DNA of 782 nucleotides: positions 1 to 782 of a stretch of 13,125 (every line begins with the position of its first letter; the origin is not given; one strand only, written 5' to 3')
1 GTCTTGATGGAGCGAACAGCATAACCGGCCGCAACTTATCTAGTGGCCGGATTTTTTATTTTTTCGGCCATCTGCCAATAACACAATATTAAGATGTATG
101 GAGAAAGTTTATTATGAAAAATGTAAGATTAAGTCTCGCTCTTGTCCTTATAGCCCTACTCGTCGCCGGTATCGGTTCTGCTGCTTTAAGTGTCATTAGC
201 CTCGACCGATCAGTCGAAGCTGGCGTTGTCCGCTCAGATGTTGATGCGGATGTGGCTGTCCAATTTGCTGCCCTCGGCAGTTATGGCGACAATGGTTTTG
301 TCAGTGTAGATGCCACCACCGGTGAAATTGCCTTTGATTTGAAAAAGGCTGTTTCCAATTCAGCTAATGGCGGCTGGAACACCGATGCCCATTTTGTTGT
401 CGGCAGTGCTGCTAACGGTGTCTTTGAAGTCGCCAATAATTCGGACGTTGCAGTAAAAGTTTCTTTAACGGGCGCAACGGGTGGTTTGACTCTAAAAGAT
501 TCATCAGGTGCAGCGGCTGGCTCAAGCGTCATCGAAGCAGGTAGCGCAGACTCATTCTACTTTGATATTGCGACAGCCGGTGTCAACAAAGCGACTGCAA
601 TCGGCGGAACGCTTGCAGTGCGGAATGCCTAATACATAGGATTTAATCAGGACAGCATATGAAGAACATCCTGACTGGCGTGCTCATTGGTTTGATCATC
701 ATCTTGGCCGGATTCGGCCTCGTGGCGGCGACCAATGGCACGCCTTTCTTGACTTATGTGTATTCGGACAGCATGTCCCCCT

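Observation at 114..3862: Uncharacterised SipW-centred four-gene module resembling a TasA/TapA/SipW extracellular fibre operon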

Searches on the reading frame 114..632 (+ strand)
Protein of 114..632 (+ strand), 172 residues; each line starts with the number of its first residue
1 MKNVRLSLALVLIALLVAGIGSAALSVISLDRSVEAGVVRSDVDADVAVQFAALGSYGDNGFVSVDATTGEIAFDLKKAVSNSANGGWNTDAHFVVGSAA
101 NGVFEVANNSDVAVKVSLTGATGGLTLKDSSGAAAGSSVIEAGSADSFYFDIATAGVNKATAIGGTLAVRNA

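Call 3: search_protein_families(library=pfam, proteins=[window:114-632:+], max_evalue=1)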
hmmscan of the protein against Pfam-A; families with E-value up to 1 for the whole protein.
window:114-632:+ (172 aa): 1 family
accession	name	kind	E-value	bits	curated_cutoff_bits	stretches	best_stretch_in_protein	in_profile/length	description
PF11087.14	PRD1_DD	-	0.076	13.2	46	1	12-41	8-37/54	PRD1 phage membrane DNA delivery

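Call 4: search_protein_families(library=ncbifam, proteins=[window:114-632:+], max_evalue=1)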
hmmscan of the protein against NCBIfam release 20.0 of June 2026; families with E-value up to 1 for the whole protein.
window:114-632:+ (172 aa): 0 families

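Call 7: search_solved_structures(query=window:114-632:+, max_evalue=10)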
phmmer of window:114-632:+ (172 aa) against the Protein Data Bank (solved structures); distinct sequences matched with E-value up to 10: 0.

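Call 22: find_homologous_proteins(query=window:114-629:+, max_evalue=0.01)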
Query window:114-629:+ (172 aa): 9 proteins with E <= 0.01 among 5396 candidates.
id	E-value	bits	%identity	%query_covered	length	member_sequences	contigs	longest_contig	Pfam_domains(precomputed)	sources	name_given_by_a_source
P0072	2.5e-94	331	100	100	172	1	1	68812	-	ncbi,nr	ncbi:MAG: hypothetical protein PHC86_05185 [Eubacteriales bacterium]|nr:hypothetical protein [Eubact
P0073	1.4e-59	218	67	100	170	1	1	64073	-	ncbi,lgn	-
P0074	5.4e-36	142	48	97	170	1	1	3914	-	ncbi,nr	ncbi:MAG: hypothetical protein EOM76_08355 [Sphingobacteriia bacterium]|nr:hypothetical protein [Sph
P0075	9.4e-26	109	45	99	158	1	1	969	-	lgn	-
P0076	2.7e-25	107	42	88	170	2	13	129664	-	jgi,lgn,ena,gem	-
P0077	1.5e-24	105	40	91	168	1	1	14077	-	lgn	-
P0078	2.2e-24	104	40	99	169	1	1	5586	-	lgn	-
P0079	9.5e-24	102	44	99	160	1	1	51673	-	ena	-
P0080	1.9e-19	88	41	99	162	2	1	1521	-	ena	-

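Call 35: predict_structure(alignment_id=A2)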
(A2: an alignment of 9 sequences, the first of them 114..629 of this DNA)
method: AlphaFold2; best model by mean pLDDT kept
length: 172 residues; sequences in the alignment: 9
mean_pLDDT: 68.6   pTM: 0.62
mean pLDDT of the five models: 68.6, 67.9, 66.4, 64.8, 63.5
residues with pLDDT >= 90: 10; 70-90: 80; 50-70: 52; < 50: 30
segments of 3 or more residues with pLDDT < 50: 18-43
pLDDT, mean of each block of 10 residues (from residue 1): 59 56 38 30 62 75 60 67 54 80 86 85 87 80 90 78 77 77
secondary structure, 60 per line:
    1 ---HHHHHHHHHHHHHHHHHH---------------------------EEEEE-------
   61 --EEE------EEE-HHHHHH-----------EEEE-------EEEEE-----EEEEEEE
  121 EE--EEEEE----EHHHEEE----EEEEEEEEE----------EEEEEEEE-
elements in order: H4-21 E49-53 E63-65 E72-74 H76-81 E93-96 E104-108 E114-122 E125-129 E138-140 E145-153 E164-171

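Call 39: fold_search(model_id=the predicted structure, library=pdb)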
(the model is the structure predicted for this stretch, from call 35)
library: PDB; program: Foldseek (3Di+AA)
matches with E <= 10: 497; with E <= 0.001: 0
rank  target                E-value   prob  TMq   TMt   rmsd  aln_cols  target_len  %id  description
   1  7ueg_A                2.6e-02  0.82  0.36  0.34  11.0       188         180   13  Cryo-EM of bundling pili from Pyrobaculum calidifontis (released 2022-06-29)
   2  6fvi                  6.8e-02  0.38  0.21  0.25  16.6       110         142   11  ASH / PapD-like domain of human CEP192 (PapD-like domain 7) (released 2019-03-20)
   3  5jpm_B                7.6e-02  0.15  0.20  0.06  17.2       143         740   13  Structure of the complex of human complement C4 with MASP-2 rebuilt using iMDFF (released 2016-08-10)
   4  9ijj_C                8.1e-02  0.51  0.25  0.05  19.6       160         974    6  In situ structure of the central apparatus in mouse sperm axoneme. (released 2025-06-04)
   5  7pnb_A                8.1e-02  0.44  0.34  0.33  11.4       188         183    8  Sulfolobus acidocaldarius 0406 filament. (released 2022-09-14)
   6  2r39                  8.1e-02  0.38  0.24  0.34  12.8       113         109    9  Crystal structure of FixG-related protein from Vibrio parahaemolyticus (released 2007-09-11)
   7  3i6s_B                9.0e-02  0.28  0.20  0.07   7.0        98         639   11  Crystal Structure of the plant subtilisin-like protease SBT3 (released 2010-01-19)
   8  7b2q_B                1.1e-01  0.11  0.20  0.08  18.8       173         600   10  Cryo-EM structure of complement C4b in complex with nanobody B12 (released 2022-03-02)
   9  9leg_B                1.1e-01  0.41  0.25  0.13  20.9       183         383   14  AMO complex (released 2026-02-04)
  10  9qk2_B                1.4e-01  0.08  0.19  0.07  19.3       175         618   12  Structure of the Complement classical and lectin pathway C3 convertase in complex with substrate C3 (released 2025-12-24)
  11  9ijj_h                1.6e-01  0.63  0.22  0.03  10.8        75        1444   13  In situ structure of the central apparatus in mouse sperm axoneme. (released 2025-06-04)
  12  2dwx_A                1.7e-01  0.28  0.22  0.27   8.9       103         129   11  Co-crystal Structure Analysis of GGA1-GAE with the WNSF motif (released 2007-04-17)
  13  5szo_A                1.7e-01  0.06  0.16  0.08  23.8       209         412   11  Protocadherin Gamma B7 extracellular cadherin domains 1-4 P41212 crystal form (released 2016-10-19)
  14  6nps_A                1.8e-01  0.47  0.25  0.06   8.4        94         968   12  Crystal structure of GH115 enzyme AxyAgu115A from Amphibacillus xylanus (released 2020-07-15)
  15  5jpn_B                1.8e-01  0.11  0.23  0.07  18.0       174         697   14  Structure of human complement C4 rebuilt using iMDFF (released 2016-08-10)
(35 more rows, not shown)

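Call 43: search_solved_structures(query=A3, max_evalue=10, show_alignments=3)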
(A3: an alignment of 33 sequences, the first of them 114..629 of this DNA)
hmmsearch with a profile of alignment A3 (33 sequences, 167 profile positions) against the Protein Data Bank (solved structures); distinct sequences matched with E-value up to 10: 25.
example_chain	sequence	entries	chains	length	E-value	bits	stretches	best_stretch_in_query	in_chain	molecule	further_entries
8prj_A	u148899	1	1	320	5.1e-17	65.3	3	120-154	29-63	v31Bagel8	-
6tjh_A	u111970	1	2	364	1.8e-16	63.4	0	120-154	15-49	Cake9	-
6tji_A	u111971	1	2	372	3.3e-16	62.6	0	120-154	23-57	Cake10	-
6tjg_A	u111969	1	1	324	9.7e-15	57.8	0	120-154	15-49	Cake8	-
6tjf_A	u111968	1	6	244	4.2e-11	46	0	120-154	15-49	Cake6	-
8prs_A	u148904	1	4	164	3.9e-10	42.9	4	120-154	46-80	nvBagel4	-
8pra_A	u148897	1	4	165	4.2e-09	39.5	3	120-154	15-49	Cell surface protein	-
6tje_A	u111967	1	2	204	4.2e-09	39.5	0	120-154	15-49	Cake5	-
6tjd_A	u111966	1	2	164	5.7e-07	32.6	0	120-154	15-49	Cake4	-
6tjc_A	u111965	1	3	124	0.00011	25.2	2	120-154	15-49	Cake3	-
8prd_A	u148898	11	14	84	0.00014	24.7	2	121-154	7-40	Cell surface protein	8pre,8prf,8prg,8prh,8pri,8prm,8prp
8pro_A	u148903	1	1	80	0.00019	24.4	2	120-153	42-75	Cell surface protein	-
8pr9_A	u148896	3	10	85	0.0017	21.3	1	119-154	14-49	Cell surface protein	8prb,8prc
3hxj_A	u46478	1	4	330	0.0033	20.3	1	119-154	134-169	Pyrrolo-quinoline quinone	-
6tjb_A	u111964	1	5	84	0.03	17.2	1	120-154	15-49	Cake2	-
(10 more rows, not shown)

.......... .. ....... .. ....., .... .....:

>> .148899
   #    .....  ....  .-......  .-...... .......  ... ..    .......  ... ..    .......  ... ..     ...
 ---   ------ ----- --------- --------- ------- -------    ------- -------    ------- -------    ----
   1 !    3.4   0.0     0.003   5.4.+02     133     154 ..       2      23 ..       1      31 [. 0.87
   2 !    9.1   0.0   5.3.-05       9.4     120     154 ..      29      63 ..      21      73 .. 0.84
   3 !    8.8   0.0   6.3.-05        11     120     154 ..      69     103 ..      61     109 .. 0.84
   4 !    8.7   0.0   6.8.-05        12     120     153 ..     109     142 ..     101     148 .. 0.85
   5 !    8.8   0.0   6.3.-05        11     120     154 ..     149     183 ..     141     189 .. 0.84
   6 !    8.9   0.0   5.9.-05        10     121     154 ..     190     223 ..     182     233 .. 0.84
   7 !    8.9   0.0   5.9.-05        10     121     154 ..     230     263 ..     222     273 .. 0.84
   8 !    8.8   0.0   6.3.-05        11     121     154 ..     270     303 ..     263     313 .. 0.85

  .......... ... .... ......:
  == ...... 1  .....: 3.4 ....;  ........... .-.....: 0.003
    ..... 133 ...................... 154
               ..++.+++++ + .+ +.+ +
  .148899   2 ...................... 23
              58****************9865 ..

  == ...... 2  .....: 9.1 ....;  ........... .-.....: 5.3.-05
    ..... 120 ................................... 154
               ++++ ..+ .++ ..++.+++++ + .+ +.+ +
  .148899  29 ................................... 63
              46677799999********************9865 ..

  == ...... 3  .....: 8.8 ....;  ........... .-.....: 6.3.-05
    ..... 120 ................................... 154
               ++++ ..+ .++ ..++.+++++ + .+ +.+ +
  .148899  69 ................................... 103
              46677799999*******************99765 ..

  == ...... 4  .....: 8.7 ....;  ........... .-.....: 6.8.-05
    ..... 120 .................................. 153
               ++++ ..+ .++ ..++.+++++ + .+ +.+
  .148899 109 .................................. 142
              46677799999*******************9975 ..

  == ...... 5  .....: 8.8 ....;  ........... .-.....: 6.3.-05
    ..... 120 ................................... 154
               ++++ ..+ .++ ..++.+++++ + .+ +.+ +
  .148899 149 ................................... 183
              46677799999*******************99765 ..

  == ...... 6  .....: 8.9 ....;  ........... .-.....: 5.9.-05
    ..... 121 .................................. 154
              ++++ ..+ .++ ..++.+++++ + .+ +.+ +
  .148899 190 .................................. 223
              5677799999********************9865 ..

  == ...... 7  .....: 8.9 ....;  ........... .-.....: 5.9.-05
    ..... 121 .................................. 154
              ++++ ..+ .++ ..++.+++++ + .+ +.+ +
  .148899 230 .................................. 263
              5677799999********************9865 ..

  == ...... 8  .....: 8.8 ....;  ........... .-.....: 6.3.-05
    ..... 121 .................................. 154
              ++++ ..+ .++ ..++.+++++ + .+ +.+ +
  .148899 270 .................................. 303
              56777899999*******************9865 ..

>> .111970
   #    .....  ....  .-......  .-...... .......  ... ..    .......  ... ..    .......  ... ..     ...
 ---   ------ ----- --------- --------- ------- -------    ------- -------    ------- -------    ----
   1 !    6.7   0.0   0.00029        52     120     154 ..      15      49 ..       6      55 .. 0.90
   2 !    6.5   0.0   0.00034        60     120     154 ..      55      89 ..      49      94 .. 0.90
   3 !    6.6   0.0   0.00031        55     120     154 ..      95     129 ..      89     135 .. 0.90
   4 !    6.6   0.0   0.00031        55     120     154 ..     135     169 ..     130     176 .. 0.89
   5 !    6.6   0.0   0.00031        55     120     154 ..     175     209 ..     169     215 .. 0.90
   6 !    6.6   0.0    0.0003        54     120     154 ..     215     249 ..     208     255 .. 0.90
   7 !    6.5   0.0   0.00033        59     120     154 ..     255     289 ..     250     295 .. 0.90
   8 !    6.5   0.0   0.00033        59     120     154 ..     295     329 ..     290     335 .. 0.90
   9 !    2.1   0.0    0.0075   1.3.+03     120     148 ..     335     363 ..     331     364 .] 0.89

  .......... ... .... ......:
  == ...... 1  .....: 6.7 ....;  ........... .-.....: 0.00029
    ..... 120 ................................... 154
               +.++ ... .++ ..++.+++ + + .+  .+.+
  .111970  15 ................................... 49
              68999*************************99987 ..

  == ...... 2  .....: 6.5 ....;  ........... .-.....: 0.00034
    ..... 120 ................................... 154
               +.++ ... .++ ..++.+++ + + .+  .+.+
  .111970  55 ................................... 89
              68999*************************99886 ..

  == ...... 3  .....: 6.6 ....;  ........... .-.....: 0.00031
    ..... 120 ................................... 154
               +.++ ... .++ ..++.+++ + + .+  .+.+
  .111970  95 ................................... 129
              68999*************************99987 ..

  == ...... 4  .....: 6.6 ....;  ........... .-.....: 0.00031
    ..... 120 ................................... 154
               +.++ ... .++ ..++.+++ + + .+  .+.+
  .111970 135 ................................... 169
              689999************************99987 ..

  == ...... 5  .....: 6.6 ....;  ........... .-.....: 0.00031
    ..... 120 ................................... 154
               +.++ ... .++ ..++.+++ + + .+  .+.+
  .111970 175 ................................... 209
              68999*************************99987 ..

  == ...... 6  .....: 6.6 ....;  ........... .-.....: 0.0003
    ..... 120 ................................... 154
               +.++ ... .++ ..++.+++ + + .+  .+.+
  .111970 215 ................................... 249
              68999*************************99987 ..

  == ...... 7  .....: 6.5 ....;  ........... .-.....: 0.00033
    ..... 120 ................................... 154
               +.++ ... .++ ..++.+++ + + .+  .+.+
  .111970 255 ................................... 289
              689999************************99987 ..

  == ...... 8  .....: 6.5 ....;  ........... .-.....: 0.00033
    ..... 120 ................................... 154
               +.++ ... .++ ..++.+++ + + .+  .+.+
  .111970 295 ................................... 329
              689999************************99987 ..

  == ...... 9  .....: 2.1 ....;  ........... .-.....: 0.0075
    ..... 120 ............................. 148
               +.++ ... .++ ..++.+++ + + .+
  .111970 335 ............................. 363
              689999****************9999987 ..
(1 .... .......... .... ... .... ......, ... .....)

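Call 52: search_protein_representatives(alignment_id=A2)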
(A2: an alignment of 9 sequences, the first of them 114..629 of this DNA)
Query: 9 sequences, 167 profile positions. Proteins with E-value up to 0.001 (for the whole library): 87; up to 1e-10: 76; up to 1e-30: 30. The best 87 are listed.
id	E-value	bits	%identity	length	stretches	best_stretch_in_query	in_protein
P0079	7.0e-58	211.4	-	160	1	1-165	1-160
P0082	1.6e-53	197.3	-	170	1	1-165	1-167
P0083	1.1e-51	191.3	-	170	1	2-166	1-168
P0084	1.3e-49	184.5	-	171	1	4-164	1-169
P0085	3.2e-49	183.3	-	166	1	2-166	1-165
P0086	1.3e-48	181.3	-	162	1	1-165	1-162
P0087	2.1e-47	177.3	-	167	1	3-164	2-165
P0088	2.6e-47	177.1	-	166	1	3-166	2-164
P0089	7.3e-47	175.6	-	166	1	1-164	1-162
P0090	1.7e-44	167.9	-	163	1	1-164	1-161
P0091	1.0e-42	162.1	-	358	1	1-166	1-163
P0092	1.6e-42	161.5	-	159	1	7-167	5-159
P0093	5.8e-42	159.7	-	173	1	1-165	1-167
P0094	4.9e-41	156.6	-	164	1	1-164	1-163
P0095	1.7e-39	151.6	-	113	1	1-110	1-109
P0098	7.0e-38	146.4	-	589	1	1-165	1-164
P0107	3.7e-33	131.0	-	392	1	6-165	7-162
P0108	2.0e-31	125.4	-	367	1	11-165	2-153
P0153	1.5e-14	70.4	-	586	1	8-164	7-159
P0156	4.6e-12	62.4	-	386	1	1-160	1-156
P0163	6.6e-05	39.1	-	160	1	3-162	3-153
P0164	2.4e-04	37.3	-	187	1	3-165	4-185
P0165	4.6e-04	36.4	-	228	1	8-153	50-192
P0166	8.1e-04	35.6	-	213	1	7-118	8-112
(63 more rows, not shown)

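Call 53: search_protein_families(library=pfam, proteins=[P0091, P0098, P0107, P0108, P0153, P0156, P0163, P0164, P0165, P0166], max_evalue=0.01)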
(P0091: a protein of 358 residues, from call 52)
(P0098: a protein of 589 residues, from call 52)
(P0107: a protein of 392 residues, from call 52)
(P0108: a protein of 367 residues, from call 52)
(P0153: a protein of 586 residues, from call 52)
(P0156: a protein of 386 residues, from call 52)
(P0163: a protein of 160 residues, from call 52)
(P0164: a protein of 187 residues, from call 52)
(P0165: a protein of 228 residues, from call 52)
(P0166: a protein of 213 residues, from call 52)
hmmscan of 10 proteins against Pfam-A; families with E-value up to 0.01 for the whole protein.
P0091 (358 aa): 0 families

P0098 (589 aa): 0 families

P0107 (392 aa): 0 families

P0108 (367 aa): 0 families

P0153 (586 aa): 1 family
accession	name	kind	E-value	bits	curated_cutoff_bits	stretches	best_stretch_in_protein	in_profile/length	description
PF19763.6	DUF6250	-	0.0056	17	26.9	0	303-363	102-159/165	Domain of unknown function (DUF6250)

P0156 (386 aa): 0 families

P0163 (160 aa): 0 families

P0164 (187 aa): 0 families

P0165 (228 aa): 1 family
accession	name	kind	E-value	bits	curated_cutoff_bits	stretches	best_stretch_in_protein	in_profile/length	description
PF06510.16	DUF1102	-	6.9e-07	30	22.2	1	97-192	15-124/141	Protein of unknown function (DUF1102)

P0166 (213 aa): 1 family
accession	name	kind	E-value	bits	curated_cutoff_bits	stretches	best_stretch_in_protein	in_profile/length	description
PF06510.16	DUF1102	-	0.00025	21.7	22.2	1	39-101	1-60/141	Protein of unknown function (DUF1102)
